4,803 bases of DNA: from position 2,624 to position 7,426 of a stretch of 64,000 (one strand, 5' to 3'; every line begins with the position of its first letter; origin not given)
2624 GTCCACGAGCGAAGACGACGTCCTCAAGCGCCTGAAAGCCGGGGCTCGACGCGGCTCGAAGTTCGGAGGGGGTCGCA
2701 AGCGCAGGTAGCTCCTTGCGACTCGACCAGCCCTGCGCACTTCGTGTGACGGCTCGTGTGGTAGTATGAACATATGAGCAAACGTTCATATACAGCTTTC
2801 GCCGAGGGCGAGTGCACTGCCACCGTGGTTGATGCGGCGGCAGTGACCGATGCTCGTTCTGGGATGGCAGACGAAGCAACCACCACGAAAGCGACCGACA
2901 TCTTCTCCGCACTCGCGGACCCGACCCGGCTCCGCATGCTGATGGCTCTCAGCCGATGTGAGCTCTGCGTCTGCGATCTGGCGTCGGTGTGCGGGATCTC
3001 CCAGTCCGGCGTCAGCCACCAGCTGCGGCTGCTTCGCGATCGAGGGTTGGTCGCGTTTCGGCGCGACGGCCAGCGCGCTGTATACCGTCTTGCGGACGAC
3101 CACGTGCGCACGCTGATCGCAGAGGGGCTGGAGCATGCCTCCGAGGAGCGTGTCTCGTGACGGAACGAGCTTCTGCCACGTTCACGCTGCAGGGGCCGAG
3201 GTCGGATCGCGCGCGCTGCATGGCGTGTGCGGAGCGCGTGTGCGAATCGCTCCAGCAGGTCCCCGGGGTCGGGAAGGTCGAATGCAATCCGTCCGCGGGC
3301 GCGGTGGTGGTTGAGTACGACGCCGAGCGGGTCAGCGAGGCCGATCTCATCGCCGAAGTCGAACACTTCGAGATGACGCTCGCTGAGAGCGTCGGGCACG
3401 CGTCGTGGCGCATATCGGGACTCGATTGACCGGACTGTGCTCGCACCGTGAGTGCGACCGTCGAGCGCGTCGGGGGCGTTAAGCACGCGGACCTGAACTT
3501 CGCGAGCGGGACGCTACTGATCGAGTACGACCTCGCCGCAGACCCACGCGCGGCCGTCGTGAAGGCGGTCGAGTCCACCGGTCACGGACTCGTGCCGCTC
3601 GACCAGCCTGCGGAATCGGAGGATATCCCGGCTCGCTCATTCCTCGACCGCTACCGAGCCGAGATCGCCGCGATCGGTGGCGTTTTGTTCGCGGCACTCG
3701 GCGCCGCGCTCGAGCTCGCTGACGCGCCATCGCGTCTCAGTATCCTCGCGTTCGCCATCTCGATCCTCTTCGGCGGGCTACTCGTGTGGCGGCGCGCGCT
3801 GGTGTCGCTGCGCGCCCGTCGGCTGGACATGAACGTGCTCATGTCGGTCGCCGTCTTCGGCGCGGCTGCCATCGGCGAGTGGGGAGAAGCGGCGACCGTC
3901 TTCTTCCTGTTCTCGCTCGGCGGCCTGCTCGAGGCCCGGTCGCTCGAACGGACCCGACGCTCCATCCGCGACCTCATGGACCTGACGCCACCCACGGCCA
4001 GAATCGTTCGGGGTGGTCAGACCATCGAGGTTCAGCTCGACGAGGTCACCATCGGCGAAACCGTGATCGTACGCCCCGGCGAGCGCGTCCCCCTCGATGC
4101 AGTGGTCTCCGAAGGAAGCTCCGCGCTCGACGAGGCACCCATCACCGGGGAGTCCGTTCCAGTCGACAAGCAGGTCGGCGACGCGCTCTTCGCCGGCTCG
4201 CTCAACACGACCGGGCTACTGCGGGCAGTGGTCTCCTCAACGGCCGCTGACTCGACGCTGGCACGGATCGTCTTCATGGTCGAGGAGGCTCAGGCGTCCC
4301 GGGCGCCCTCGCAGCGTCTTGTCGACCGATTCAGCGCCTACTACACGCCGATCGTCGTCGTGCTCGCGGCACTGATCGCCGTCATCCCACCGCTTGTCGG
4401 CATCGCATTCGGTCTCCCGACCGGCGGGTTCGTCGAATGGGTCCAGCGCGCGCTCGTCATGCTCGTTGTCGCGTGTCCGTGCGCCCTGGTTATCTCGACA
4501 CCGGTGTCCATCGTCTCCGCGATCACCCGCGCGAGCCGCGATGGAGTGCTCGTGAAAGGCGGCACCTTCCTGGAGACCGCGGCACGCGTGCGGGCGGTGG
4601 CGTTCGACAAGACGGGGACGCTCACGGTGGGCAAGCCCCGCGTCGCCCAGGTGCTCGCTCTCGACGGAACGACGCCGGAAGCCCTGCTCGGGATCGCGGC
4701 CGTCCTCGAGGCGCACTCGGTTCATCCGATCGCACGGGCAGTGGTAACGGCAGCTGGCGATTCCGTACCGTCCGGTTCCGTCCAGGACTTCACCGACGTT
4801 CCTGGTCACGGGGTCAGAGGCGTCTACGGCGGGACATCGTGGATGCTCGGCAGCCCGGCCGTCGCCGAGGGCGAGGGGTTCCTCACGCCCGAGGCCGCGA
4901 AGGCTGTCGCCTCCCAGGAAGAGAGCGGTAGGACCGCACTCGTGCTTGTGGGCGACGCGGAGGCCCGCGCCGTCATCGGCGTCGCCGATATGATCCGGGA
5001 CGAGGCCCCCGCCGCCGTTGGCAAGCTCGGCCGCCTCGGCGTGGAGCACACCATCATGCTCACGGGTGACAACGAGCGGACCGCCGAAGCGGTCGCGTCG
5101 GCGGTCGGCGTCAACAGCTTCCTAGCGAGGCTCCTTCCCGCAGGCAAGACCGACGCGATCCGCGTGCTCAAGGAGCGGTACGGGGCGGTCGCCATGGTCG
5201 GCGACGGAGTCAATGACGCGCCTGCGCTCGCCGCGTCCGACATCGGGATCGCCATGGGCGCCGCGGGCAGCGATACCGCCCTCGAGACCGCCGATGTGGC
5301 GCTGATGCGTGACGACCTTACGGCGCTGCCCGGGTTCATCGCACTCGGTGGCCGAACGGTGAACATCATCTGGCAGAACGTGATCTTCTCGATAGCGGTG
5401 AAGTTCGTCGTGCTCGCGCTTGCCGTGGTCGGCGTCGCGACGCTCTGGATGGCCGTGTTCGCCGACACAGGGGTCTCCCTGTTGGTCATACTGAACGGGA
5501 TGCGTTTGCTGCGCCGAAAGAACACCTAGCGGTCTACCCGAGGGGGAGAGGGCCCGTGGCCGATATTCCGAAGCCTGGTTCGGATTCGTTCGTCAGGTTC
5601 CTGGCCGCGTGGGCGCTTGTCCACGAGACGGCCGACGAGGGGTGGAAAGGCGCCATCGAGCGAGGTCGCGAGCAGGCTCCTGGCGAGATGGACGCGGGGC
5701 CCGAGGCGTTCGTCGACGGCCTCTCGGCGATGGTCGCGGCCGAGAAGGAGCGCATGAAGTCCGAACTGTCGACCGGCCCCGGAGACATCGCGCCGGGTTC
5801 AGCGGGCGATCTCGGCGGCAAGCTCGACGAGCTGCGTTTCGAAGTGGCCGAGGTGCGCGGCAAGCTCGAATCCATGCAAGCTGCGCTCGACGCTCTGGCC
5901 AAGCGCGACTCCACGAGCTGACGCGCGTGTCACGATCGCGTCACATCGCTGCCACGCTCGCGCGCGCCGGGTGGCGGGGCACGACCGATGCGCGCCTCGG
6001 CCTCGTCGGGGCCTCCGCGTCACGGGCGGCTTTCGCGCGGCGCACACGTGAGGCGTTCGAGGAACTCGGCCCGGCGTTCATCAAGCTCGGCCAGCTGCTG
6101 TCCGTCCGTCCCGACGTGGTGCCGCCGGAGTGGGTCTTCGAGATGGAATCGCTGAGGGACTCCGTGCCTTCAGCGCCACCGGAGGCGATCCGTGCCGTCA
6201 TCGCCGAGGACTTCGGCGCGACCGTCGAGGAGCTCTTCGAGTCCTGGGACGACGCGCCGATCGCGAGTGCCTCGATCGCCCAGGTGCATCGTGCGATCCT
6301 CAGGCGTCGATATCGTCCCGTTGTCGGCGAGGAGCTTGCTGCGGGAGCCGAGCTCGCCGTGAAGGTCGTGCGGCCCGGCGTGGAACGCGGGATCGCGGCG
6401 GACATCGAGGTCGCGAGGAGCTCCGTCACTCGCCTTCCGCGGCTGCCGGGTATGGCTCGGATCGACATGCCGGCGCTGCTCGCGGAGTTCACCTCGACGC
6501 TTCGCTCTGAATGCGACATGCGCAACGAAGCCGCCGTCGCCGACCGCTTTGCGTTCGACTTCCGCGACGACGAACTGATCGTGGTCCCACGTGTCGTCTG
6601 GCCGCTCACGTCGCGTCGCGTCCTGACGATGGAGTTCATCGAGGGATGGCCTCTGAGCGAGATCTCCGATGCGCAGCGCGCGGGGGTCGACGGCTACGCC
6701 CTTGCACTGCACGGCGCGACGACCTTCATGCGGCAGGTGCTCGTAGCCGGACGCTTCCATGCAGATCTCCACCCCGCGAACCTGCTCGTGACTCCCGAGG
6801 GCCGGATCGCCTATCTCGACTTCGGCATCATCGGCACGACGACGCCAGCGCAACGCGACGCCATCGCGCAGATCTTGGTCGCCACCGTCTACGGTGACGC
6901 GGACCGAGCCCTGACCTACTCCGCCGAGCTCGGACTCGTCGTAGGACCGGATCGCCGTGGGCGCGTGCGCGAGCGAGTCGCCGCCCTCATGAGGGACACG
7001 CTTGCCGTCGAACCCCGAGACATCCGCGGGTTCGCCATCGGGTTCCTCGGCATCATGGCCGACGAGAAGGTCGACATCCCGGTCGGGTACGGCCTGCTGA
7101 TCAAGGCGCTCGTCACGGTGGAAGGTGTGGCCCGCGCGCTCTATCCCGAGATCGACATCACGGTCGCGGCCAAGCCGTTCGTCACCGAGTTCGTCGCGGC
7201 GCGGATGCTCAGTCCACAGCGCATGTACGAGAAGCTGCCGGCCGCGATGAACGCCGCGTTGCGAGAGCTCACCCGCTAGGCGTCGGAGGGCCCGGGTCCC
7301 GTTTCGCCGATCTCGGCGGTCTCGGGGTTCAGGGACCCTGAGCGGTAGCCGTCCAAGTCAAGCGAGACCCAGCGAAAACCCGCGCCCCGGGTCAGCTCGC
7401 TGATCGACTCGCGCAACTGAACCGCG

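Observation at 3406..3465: In-frame UGA at the first Cys of an HMA CxxC motif, with a hairpin 11 nt downstream: candidate selenocysteine-containing heavy-metal ATPase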

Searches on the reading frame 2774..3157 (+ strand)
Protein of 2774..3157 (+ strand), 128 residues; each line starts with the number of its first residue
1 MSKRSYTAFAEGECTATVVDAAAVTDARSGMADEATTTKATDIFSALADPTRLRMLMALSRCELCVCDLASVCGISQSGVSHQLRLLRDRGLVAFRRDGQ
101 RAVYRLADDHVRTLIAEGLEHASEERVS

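Call 8: search_protein_families(library=pfam, proteins=[window:2774-3157:+], max_evalue=0.01)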
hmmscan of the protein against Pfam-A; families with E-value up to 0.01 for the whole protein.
window:2774-3157:+ (128 aa): 8 families
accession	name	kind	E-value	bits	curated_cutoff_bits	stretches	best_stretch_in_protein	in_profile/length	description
PF01022.26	HTH_5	-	1e-15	57.7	22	1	49-93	1-45/47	Bacterial regulatory protein, arsR family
PF12840.13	HTH_20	-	4.1e-08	33.5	27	1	47-93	1-48/51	Helix-turn-helix domain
PF12802.13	MarR_2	-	9.8e-06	26.1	27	1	50-99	5-56/61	MarR family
PF25213.1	HVO_A0261_N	-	0.00042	20.6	35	1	50-99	11-59/86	HVO_A0261 N-terminal domain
PF13545.12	HTH_Crp_2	-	0.0011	19.3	27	1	68-99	27-56/70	Crp-like helix-turn-helix domain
PF01978.25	TrmB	-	0.0028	17.9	25.6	1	59-108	18-66/68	Sugar-specific transcriptional regulator TrmB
PF21531.3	Rv2175c_wHTH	-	0.0037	17.7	27.1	1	85-103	34-52/57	DNA-binding protein Rv2175c, wHTH domain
PF13412.12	HTH_24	-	0.0087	16.1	21.9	0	68-93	22-47/48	Winged helix-turn-helix DNA-binding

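Call 27: search_protein_families(library=ncbifam, proteins=[window:2774-3157:+], max_evalue=0.00001)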
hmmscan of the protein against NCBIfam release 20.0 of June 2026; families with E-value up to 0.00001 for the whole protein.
window:2774-3157:+ (128 aa): 7 families
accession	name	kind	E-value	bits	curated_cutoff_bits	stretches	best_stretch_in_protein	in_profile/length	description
NF033788.1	HTH_metalloreg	subfamily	5.7e-29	99.7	55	1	41-115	2-77/77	metalloregulator ArsR/SmtB family transcription factor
NF007528.0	PRK10141.1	subfamily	1.6e-13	50.6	97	1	39-121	5-87/117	metalloregulator ArsR/SmtB family transcription factor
NF041413.1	ArsR_Rv2640c_fam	equivalog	1.8e-12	47.7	155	1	30-115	23-110/118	Rv2640c family ArsR-like transcriptional regulator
NF040642.1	sulf_sens_BigR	equivalog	1.9e-12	47.1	155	1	37-116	7-86/95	sulfite-sensing transcriptional repressor BigR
NF047906.1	CdPbTransRegCmtR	equivalog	2.1e-12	46.8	150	1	44-117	15-88/104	Cd(II)/Pb(II)-sensing metalloregulatory transcriptional regulator CmtR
NF033789.1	repress_SdpR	subfamily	2.5e-11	43.3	100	1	43-107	1-65/79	autorepressor SdpR family transcription factor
NF045707.1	Dbac_1936_reg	equivalog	1.3e-10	41.2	115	1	41-117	8-84/99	ArsR/SmtB-type metalloregulator TsoR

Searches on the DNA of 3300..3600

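Call 7: search_rna_families(source=window, start=3300, end=3600, threshold=evalue, max_evalue=10, show_alignments=3)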
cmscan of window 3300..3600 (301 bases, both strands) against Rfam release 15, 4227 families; matches with E-value up to 10: 0.
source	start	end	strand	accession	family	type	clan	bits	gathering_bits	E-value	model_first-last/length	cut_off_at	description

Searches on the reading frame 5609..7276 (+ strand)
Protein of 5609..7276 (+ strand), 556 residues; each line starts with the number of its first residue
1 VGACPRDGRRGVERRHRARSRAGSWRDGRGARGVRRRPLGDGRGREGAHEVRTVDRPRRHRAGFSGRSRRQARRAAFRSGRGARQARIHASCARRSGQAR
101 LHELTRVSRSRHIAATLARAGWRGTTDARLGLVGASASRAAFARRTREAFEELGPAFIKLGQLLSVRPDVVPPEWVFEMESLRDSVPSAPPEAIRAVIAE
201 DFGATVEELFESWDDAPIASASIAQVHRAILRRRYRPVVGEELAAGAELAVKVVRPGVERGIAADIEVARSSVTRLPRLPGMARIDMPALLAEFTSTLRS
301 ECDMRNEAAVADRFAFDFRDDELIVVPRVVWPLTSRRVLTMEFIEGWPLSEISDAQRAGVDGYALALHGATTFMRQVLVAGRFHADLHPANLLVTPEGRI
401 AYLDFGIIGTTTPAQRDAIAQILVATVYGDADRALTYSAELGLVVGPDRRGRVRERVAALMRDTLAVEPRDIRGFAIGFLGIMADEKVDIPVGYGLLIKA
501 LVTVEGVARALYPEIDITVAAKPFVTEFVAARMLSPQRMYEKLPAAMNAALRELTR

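Call 37: search_protein_families(library=pfam, proteins=[window:5609-7276:+], max_evalue=0.00001)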
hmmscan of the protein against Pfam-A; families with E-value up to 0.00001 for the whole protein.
window:5609-7276:+ (556 aa): 1 family
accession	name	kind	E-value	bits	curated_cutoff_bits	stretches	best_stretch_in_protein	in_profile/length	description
PF03109.22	ABC1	-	4.5e-65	219.6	22.9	1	182-436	2-242/244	ABC1 atypical kinase-like domain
